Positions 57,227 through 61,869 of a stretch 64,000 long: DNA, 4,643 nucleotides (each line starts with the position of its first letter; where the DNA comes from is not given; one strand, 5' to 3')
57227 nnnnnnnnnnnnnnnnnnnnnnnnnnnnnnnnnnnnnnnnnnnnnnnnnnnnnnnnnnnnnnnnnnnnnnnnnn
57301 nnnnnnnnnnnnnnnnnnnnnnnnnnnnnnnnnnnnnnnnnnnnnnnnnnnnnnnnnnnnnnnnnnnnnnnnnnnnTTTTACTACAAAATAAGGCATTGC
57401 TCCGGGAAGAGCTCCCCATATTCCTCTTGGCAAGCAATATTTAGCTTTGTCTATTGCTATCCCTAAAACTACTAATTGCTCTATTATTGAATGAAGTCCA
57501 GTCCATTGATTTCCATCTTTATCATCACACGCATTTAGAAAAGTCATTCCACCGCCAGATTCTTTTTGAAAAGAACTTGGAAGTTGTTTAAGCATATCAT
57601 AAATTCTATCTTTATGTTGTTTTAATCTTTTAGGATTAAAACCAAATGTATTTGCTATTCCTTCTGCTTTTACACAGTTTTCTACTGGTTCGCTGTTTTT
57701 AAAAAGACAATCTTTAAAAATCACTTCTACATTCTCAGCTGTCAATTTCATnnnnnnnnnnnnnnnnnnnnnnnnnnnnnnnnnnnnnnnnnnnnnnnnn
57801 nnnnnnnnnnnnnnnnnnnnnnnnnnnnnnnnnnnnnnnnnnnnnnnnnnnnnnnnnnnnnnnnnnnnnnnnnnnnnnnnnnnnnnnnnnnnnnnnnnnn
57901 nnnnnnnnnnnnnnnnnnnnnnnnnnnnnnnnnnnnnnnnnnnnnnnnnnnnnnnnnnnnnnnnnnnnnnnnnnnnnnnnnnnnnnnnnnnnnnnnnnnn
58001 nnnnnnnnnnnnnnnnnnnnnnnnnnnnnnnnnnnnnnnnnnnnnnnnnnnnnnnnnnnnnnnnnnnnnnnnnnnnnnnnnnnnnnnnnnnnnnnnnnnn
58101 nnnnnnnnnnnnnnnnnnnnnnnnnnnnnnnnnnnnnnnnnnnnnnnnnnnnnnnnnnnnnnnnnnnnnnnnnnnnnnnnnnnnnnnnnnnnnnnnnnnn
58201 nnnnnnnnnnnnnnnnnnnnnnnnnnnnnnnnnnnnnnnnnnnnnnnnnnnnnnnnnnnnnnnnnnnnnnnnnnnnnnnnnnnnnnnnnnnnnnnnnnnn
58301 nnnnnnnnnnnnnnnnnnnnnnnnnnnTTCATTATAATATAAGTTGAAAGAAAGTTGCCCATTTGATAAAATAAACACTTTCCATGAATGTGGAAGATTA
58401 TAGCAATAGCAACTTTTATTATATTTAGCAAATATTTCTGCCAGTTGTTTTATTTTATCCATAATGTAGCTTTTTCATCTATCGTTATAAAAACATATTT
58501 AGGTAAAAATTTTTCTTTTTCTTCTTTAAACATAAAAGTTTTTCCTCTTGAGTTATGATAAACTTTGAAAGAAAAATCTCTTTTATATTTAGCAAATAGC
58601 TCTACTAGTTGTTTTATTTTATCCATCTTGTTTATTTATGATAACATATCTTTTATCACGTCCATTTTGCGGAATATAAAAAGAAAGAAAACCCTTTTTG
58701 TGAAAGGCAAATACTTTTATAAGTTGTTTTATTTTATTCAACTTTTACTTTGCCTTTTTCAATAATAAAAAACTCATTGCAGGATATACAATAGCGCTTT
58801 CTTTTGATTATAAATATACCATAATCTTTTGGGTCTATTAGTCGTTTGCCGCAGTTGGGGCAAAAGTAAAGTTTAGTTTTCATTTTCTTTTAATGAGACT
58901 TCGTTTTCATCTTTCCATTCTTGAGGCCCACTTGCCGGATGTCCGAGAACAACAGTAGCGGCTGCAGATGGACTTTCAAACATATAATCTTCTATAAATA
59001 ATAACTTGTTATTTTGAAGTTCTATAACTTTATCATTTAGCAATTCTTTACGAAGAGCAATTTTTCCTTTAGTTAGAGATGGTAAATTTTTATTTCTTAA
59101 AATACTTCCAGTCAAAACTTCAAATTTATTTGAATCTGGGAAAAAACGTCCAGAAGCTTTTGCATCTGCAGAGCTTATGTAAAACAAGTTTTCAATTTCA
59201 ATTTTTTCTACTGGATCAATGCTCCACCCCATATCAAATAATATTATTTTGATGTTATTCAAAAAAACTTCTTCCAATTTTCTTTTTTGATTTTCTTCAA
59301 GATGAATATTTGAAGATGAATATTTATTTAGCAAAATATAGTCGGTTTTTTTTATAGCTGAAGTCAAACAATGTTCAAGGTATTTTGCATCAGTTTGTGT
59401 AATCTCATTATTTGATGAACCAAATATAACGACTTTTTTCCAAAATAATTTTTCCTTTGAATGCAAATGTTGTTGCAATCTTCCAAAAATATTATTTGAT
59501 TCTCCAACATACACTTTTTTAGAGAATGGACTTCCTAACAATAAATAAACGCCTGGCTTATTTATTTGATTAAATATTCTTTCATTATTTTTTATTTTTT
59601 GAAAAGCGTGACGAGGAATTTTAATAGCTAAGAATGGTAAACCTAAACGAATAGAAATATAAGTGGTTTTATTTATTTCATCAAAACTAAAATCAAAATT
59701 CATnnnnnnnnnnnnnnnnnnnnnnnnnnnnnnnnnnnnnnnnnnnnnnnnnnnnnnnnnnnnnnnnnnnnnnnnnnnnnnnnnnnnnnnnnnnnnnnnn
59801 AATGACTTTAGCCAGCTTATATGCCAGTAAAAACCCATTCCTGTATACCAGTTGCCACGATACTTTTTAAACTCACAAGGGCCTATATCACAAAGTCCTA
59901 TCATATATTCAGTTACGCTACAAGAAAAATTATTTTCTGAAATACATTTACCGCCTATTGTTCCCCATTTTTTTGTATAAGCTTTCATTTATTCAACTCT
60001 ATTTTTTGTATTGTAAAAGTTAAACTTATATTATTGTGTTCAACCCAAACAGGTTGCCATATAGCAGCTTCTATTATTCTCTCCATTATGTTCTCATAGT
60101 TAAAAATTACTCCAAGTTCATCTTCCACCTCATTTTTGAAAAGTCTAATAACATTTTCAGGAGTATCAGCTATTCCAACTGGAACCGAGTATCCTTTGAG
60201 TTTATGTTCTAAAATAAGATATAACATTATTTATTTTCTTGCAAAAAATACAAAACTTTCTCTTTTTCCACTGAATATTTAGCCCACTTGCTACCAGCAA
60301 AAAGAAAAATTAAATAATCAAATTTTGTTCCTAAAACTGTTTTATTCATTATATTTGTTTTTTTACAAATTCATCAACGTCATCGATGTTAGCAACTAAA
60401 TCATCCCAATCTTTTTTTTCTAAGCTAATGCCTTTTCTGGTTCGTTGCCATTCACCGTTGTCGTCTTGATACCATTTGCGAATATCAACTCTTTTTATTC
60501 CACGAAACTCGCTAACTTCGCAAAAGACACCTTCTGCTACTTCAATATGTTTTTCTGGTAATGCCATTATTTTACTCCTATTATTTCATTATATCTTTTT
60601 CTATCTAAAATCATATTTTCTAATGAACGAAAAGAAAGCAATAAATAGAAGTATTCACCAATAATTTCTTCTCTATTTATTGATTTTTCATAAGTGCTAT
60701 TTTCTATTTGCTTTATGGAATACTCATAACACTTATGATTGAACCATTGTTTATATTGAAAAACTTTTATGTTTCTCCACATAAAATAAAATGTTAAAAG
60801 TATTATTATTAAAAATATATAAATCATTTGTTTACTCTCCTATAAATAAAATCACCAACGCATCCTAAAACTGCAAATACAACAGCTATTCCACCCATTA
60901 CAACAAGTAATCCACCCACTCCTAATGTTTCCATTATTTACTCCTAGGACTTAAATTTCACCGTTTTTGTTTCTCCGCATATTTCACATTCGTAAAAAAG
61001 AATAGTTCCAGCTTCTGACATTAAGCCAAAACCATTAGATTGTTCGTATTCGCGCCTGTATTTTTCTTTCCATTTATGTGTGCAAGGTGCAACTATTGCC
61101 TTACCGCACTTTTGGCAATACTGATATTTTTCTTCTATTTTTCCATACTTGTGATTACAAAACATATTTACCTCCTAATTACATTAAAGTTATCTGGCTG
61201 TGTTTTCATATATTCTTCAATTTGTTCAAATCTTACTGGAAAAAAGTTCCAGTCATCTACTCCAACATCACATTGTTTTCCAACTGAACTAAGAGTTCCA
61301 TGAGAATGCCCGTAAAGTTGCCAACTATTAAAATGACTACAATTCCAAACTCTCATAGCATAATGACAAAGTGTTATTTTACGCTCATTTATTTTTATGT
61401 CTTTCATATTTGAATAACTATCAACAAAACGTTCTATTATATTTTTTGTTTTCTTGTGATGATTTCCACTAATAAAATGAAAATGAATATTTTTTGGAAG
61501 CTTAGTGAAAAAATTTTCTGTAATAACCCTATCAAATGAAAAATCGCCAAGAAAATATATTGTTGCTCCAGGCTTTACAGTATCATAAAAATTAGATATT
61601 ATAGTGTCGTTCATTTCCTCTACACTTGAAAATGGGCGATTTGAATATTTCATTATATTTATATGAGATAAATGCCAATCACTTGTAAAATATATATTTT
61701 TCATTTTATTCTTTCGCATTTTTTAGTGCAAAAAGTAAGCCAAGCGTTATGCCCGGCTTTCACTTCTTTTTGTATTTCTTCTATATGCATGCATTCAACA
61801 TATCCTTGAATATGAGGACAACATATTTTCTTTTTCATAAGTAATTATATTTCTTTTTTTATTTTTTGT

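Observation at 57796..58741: Array of seven translationally coupled mini-ORFs: constant MDKIKQL..LFA head, hypervariable 30-45 aa tail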

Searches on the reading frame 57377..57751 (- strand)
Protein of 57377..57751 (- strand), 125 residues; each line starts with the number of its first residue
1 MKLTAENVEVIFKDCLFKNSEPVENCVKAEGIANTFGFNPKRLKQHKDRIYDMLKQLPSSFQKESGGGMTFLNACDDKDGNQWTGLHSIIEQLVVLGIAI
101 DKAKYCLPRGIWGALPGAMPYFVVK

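Call 10: search_protein_families(library=pfam, proteins=[window:57377-57751:-], max_evalue=1)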
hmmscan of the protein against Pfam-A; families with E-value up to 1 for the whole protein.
window:57377-57751:- (125 aa): 1 family
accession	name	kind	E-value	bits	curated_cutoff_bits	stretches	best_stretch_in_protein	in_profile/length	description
PF20757.2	M_large_dom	-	0.092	12.2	24.8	1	17-59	240-280/375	Protein M, large region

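Call 16: search_protein_families(library=phrogs, proteins=[window:57377-57751:-], max_evalue=1)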
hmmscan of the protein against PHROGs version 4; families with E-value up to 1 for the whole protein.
window:57377-57751:- (125 aa): 3 families
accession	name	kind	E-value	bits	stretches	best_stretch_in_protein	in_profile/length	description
phrog_26039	-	unknown function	4.2e-35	121.6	1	1-124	1-127/129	-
phrog_13353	-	unknown function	0.099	13.8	1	7-65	36-94/96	-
phrog_12998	-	unknown function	0.23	13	0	53-82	58-87/93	-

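Call 21: find_related_loci(query=window:57377-57751:-, collection=viral_contigs, flank=5000)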
Query window:57377-57751:- (125 aa) in viral_contigs; peptide patterns used: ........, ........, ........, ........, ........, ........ (x = any residue, [..] = any of these).
16 stretches matched a pattern; 4 encode a relative of the query (tblastn E <= 1e-3); 4 distinct loci.
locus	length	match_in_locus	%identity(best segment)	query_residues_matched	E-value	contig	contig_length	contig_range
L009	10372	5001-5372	58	1-124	6e-48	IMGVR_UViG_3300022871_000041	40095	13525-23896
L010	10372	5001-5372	58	1-124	6e-48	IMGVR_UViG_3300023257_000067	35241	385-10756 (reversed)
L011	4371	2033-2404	58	1-124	6e-48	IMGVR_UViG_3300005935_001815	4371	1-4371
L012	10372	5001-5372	48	3-124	9e-39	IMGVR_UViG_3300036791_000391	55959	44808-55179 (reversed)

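Call 32: find_related_loci(query=A2, collection=metagenome_contigs, flank=4000)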
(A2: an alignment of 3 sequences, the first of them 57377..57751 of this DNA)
Query A2 (125 aa) in metagenome_contigs; peptide patterns used: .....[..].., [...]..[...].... (x = any residue, [..] = any of these).
552 stretches matched a pattern; 27 encode a relative of the query (tblastn E <= 1e-3); 27 distinct loci.
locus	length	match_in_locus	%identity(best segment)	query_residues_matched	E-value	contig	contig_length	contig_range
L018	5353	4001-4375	69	1-125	3e-60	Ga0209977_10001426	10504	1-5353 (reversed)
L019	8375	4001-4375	62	1-125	4e-52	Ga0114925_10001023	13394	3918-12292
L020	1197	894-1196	76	1-101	3e-54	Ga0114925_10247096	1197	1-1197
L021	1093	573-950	62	1-124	6e-53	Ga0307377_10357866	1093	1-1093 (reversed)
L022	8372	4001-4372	58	1-124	2e-47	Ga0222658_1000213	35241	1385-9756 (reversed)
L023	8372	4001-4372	58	1-124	2e-47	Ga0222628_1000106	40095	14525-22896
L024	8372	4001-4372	52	1-124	3e-47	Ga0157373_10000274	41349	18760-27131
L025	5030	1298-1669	57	1-124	6e-46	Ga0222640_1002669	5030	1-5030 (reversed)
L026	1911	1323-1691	56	1-124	1e-45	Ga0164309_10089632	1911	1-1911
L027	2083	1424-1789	55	3-124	3e-45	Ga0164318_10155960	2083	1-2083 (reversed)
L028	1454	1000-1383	52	3-125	6e-44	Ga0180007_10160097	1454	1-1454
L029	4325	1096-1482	55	1-125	6e-42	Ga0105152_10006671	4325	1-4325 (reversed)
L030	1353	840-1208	53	1-124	5e-41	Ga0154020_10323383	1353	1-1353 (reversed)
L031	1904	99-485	48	1-125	4e-39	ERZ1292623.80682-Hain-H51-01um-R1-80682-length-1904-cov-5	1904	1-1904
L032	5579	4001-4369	48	1-124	2e-37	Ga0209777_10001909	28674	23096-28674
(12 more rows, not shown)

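Call 75: search_protein_families(library=ncbifam, proteins=[window:57377-57751:-], max_evalue=0.001)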
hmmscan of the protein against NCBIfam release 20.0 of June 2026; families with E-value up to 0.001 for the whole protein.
window:57377-57751:- (125 aa): 0 families

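Call 76: search_protein_families(library=padloc, proteins=[window:57377-57751:-], max_evalue=0.1)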
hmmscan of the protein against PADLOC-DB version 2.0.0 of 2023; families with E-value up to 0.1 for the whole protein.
window:57377-57751:- (125 aa): 0 families

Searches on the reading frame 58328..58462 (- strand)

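Call 10: search_protein_families(library=pfam, proteins=[window:58328-58462:-], max_evalue=1)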
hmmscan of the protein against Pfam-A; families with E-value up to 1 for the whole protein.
window:58328-58462:- (45 aa): 0 families

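Call 16: search_protein_families(library=phrogs, proteins=[window:58328-58462:-], max_evalue=1)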
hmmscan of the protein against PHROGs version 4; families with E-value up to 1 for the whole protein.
window:58328-58462:- (45 aa): 2 families
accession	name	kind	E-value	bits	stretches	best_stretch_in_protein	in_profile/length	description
phrog_38793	-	unknown function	0.022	14.7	1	6-38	150-182/320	-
phrog_4760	-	unknown function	0.33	12.1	1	7-30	5-27/96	-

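Call 76: search_protein_families(library=padloc, proteins=[window:58328-58462:-], max_evalue=0.1)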
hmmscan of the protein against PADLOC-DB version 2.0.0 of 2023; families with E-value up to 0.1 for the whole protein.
window:58328-58462:- (45 aa): 0 families

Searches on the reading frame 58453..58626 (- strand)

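Call 10: search_protein_families(library=pfam, proteins=[window:58453-58626:-], max_evalue=1)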
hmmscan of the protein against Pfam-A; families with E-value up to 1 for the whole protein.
window:58453-58626:- (58 aa): 0 families

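Call 16: search_protein_families(library=phrogs, proteins=[window:58453-58626:-], max_evalue=1)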
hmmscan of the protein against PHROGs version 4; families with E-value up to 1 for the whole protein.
window:58453-58626:- (58 aa): 2 families
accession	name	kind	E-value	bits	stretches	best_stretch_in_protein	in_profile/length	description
phrog_25845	-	unknown function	0.028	15.7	1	3-50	63-109/150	-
phrog_24371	-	unknown function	0.096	12.5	1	4-46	285-327/386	-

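Call 76: search_protein_families(library=padloc, proteins=[window:58453-58626:-], max_evalue=0.1)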
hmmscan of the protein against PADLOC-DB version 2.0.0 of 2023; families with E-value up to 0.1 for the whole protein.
window:58453-58626:- (58 aa): 1 family
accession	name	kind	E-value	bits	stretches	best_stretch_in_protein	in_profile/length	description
PDLC01267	Cmr5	-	0.015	13.8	1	5-47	19-61/109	CAS-III-B; effector_SS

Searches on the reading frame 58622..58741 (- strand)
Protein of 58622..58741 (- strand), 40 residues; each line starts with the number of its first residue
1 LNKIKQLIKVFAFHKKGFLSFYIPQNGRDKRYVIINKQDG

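Call 10: search_protein_families(library=pfam, proteins=[window:58622-58741:-], max_evalue=1)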
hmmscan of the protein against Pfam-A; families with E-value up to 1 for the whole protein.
window:58622-58741:- (40 aa): 0 families

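Call 13: find_homologous_proteins(query=A1, max_evalue=0.01)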
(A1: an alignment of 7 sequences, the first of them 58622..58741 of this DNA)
Query A1 (7 sequences) (40 aa, profile of the alignment): 6 proteins with E <= 0.01 among 10 candidates.
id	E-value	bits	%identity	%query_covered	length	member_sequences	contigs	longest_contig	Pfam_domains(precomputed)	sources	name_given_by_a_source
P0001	3.4e-17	80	69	80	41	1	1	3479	-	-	-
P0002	9.0e-15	73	98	100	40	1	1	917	-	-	-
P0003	1.4e-13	69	42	75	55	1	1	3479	-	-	-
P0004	8.3e-13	66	38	98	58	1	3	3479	-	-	-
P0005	1.3e-9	56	92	30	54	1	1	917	-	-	-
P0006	2.6e-9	55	92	30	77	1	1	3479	-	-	-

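Call 14: find_related_loci(query=A1, collection=viral_contigs, flank=4000)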
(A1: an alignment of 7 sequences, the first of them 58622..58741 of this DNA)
Query A1 (40 aa) in viral_contigs; peptide patterns used: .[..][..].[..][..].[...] (x = any residue, [..] = any of these).
270 stretches matched a pattern, but none encodes a relative of the query by tblastn (E <= 1e-3).

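Call 16: search_protein_families(library=phrogs, proteins=[window:58622-58741:-], max_evalue=1)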
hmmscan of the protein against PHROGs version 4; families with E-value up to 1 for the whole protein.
window:58622-58741:- (40 aa): 0 families

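Call 18: find_encoding_contigs(protein=P0004, flank=5000)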
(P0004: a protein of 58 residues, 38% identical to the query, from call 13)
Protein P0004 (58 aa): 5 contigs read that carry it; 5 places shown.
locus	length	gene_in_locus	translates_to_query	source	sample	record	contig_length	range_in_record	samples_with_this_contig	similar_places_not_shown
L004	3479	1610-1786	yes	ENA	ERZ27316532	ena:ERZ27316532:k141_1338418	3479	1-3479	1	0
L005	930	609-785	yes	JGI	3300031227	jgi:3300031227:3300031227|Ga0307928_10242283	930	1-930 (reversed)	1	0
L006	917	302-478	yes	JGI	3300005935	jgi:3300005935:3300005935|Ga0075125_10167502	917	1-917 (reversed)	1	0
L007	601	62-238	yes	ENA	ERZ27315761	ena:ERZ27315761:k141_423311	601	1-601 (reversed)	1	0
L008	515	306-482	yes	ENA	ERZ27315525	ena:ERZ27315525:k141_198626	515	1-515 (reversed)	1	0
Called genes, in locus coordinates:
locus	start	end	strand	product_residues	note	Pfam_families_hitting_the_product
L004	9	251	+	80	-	-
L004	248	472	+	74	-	-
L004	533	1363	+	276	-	PF14267:DUF4357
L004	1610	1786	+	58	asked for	-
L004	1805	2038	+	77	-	-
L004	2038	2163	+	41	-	-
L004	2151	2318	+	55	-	-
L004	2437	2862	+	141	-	-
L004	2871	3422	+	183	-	-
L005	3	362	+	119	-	PF14267:DUF4357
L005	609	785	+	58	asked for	-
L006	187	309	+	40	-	-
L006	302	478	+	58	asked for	-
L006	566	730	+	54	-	-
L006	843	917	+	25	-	?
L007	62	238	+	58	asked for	-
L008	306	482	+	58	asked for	-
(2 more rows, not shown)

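Call 25: search_protein_representatives(alignment_id=A1)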
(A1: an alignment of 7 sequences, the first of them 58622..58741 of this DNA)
Query: 7 sequences, 42 profile positions. Proteins with E-value up to 0.001 (for the whole library): 6; up to 1e-10: 3; up to 1e-30: 0. The best 6 are listed.
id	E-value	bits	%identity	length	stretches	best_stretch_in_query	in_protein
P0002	2.8e-15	72.5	-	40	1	2-39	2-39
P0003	4.3e-14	68.8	-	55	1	1-41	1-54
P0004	2.6e-13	66.2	-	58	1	1-42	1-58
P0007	1.5e-10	57.4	-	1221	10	8-32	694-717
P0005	4.3e-10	56.0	-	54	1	1-40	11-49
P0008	4.4e-05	39.9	-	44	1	1-39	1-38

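Call 27: find_encoding_contigs(protein=P0008, flank=10000, max_places=10)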
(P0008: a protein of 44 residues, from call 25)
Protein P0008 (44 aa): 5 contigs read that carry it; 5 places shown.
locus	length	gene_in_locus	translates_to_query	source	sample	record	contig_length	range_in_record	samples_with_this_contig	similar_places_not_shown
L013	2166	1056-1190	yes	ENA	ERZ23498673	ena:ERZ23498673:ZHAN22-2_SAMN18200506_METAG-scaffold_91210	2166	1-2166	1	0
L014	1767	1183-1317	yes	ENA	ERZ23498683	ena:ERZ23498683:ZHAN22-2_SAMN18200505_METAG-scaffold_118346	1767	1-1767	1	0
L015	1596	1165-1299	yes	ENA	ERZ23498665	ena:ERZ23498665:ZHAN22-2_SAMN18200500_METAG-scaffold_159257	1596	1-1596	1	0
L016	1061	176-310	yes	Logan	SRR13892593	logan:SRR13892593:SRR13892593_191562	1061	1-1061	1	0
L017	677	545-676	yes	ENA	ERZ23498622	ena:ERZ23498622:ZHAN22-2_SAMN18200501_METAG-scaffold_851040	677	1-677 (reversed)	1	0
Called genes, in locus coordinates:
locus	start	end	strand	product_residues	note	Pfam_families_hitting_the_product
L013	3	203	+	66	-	?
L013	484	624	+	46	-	-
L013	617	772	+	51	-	-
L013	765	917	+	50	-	-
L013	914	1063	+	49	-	-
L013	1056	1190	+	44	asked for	-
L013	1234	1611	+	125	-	-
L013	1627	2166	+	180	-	?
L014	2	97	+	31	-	?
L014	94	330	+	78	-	-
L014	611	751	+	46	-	-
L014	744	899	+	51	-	-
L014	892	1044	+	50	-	-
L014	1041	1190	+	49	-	-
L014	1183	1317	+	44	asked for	-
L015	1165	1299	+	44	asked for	-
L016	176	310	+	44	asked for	-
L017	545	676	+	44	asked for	?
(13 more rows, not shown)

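Call 76: search_protein_families(library=padloc, proteins=[window:58622-58741:-], max_evalue=0.1)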
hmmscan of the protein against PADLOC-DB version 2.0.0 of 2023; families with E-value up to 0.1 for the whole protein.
window:58622-58741:- (40 aa): 0 families

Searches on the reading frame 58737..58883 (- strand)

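Call 10: search_protein_families(library=pfam, proteins=[window:58737-58883:-], max_evalue=1)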
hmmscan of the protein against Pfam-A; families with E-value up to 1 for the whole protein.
window:58737-58883:- (49 aa): 19 families
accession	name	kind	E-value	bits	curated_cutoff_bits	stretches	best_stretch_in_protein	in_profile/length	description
PF25164.1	CoiA_N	-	0.00018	21.4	26.3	2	3-16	15-28/50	Competence protein CoiA, N-terminal domain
PF07754.17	HVO_2753_ZBP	-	0.0015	18.7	33.2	1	5-16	16-27/46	Small zinc finger protein HVO_2753-like, Zn-binding pocket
PF02150.21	Zn_ribbon_RPB9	-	0.0035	17.6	25.2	1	6-19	2-15/36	RNA polymerases M/15 Kd subunit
PF23104.1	Zf-C2H2_ZNF451_6th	-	0.0036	17.8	27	1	31-40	3-12/25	Sixth Zinc fingers C2H2 type, ZNF451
PF13248.11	Zn_ribbon_3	-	0.0062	16.4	27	1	8-18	5-14/26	zinc-ribbon domain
PF12773.13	DZR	-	0.0071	16.9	27.3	1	6-37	13-32/45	Double zinc ribbon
PF13240.11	Zn_Ribbon_1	-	0.0071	16.6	25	1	7-14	15-22/23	zinc-ribbon domain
PF24292.1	DUF7479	-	0.012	16.1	27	1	2-17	27-42/60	Domain of unknown function (DUF7479)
PF08772.16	Zn_ribbon_NOB1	-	0.019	15.5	24.9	1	2-14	20-32/72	Nin one binding (NOB1) Zn-ribbon like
PF22811.2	Zn_ribbon_NrdR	-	0.025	14.9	27.2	1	8-39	3-38/42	Transcriptional repressor NrdR-like, N-terminal domain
PF09297.16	Zn_ribbon_NUD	-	0.03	14.5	24.8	0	7-14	5-12/32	NADH pyrophosphatase zinc ribbon domain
PF12171.14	zf-C2H2_jaz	-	0.031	14.9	22.6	0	30-40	2-12/27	Zinc-finger double-stranded RNA-binding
PF24485.1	zf-C2H2_DHX34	-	0.031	14.7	27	1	6-15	2-11/25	DHX34-like, C2H2-type zinc finger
PF24460.1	DUF7575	-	0.045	13.6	28.5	1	8-18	6-15/28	Domain of unknown function (DUF7575)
PF08792.16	A2L_zn_ribbon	-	0.057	13.6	22.9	0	5-12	21-28/33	A2L zinc ribbon domain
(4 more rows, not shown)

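Call 16: search_protein_families(library=phrogs, proteins=[window:58737-58883:-], max_evalue=1)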
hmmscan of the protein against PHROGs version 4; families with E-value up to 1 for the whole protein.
window:58737-58883:- (49 aa): 13 families
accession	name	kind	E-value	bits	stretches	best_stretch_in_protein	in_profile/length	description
phrog_10675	-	unknown function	0.0086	17.3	1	6-44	6-46/98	-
phrog_18748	-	unknown function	0.0089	17.2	1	4-33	8-34/88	-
phrog_27447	-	unknown function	0.017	16.1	1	30-47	4-21/43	-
phrog_2569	-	unknown function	0.033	15.3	1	2-19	32-49/58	-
phrog_1494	-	unknown function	0.064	13.4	1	2-20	196-214/226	-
phrog_4875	-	unknown function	0.11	13.7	1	3-24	28-49/77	-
phrog_4680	-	unknown function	0.11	13.5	1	6-44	5-44/164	-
phrog_6422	-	moron, auxiliary metabolic gene and host takeover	0.12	13.7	1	2-15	27-40/120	Lar-like restriction alleviation protein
phrog_26497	-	DNA, RNA and nucleotide metabolism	0.19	12.7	1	1-20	41-60/76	polymerase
phrog_13250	-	unknown function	0.31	12.2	0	2-15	63-76/80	-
phrog_8248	-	unknown function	0.31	11.8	0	8-35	25-44/50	-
phrog_28209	-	unknown function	0.31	11.4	0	6-19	185-198/259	-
phrog_22112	-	unknown function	0.43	12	1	3-16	65-78/80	-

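Call 76: search_protein_families(library=padloc, proteins=[window:58737-58883:-], max_evalue=0.1)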
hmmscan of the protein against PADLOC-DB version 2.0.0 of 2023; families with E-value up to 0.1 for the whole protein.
window:58737-58883:- (49 aa): 0 families

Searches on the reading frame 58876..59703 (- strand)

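Call 10: search_protein_families(library=pfam, proteins=[window:58876-59703:-], max_evalue=1)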
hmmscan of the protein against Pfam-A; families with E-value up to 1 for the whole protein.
window:58876-59703:- (276 aa): 3 families
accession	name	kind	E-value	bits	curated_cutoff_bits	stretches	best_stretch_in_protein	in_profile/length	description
PF14267.11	DUF4357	-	2e-18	66.5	38.4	1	218-271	1-54/54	Domain of unknown function (DUF4357)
PF01541.30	GIY-YIG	-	0.00034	21.3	22.6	1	50-85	2-36/78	GIY-YIG catalytic domain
PF22970.2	DUF7028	-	0.013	15.9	27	1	134-178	23-64/83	Domain of unknown function (DUF7028)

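Call 16: search_protein_families(library=phrogs, proteins=[window:58876-59703:-], max_evalue=1)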
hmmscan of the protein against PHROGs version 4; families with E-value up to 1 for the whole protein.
window:58876-59703:- (276 aa): 2 families
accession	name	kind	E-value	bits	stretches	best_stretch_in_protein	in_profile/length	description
phrog_12629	-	unknown function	3.1e-37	129.3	1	26-276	31-297/303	-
phrog_24961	-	unknown function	0.044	14.3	1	36-120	117-198/234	-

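Call 75: search_protein_families(library=ncbifam, proteins=[window:58876-59703:-], max_evalue=0.001)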
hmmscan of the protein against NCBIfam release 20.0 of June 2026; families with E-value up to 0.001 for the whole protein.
window:58876-59703:- (276 aa): 1 family
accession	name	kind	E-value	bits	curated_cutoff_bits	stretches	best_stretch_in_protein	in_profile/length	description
NF011261.0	PRK14667.1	equivalog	0.00022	19.9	818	1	40-130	7-98/567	excinuclease ABC subunit C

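Call 76: search_protein_families(library=padloc, proteins=[window:58876-59703:-], max_evalue=0.1)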
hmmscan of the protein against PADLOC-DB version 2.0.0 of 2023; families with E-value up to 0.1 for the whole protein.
window:58876-59703:- (276 aa): 8 families
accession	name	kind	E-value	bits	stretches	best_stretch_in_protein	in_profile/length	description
PDLC04925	PDC-S14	-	1.3e-62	209.5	1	26-275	43-295/301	-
PDLC04923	PDC-S14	-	4.6e-50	168.5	1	26-275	51-310/320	-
PDLC04922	PDC-S14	-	6.7e-29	99.1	2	26-160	30-155/305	-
PDLC04924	PDC-S14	-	1.8e-22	78.3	1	47-269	47-275/280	-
PDLC02190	DUF3780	-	1.7e-13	48.5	1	171-273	250-354/361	-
PDLC04921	PDC-S14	-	7.4e-12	43.1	1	42-264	41-254/280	-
PDLC05040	PDC-S57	-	1.2e-06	26.6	1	185-272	143-222/229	-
PDLC03975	UzuA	-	0.00048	17.9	1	48-101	155-204/277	-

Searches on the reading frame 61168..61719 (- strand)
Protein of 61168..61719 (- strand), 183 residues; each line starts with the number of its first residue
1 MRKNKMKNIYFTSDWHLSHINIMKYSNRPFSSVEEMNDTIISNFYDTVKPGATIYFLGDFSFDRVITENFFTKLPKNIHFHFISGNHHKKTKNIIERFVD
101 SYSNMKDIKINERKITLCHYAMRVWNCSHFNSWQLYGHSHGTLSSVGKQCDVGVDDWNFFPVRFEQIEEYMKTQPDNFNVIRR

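Call 66: search_protein_families(library=pfam, proteins=[window:61168-61719:-], max_evalue=0.01)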
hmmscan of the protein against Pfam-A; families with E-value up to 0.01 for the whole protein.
window:61168-61719:- (183 aa): 2 families
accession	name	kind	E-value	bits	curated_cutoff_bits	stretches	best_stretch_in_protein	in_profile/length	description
PF00149.33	Metallophos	-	0.00023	22.1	21.5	1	8-124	2-117/191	Calcineurin-like phosphoesterase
PF12850.12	Metallophos_2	-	0.00027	21.4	27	1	13-141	7-118/154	Calcineurin-like phosphoesterase superfamily domain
